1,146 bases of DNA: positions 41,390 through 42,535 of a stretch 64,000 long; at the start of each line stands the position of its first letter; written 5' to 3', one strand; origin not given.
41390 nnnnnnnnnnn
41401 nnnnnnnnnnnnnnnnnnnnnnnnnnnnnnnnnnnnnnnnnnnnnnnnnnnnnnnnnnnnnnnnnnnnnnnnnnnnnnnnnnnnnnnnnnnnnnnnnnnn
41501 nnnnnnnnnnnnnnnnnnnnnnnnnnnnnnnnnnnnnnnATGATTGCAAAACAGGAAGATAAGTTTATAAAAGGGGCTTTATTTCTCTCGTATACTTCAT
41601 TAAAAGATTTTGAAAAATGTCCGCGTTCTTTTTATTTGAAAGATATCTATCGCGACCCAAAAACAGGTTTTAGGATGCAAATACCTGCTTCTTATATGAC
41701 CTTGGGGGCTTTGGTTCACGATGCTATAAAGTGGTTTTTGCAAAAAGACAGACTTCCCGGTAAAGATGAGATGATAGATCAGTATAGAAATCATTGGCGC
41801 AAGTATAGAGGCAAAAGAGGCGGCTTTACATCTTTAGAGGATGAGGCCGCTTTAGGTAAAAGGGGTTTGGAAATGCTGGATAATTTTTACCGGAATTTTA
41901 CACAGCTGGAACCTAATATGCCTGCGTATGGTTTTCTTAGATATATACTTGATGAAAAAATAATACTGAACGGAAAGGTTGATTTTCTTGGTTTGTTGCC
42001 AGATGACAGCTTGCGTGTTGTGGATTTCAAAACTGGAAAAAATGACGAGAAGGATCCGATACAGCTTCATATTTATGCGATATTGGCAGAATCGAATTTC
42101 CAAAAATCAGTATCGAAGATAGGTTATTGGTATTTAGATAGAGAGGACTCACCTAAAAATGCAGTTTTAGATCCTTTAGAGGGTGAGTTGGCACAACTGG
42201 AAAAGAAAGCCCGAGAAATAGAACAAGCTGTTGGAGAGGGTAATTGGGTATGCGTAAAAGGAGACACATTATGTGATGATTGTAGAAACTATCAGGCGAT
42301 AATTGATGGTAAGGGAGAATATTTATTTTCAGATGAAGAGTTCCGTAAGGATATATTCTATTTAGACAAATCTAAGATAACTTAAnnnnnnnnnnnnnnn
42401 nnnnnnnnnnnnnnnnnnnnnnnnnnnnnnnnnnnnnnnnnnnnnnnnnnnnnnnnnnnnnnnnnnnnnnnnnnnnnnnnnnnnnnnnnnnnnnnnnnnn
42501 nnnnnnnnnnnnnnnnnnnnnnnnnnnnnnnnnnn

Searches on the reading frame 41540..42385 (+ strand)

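Call 12: search_protein_families(library=pfam, proteins=[window:41540-42385:+], max_evalue=0.1)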
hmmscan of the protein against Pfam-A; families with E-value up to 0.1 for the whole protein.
window:41540-42385:+ (281 aa): 2 families
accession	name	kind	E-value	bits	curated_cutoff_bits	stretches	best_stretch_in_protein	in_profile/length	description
PF12705.13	PDDEXK_1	-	3.8e-23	83.1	22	1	16-248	2-240/247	PD-(D/E)XK nuclease superfamily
PF08696.17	Dna2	-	0.054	13.6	22.4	1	14-72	54-106/204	DNA replication factor Dna2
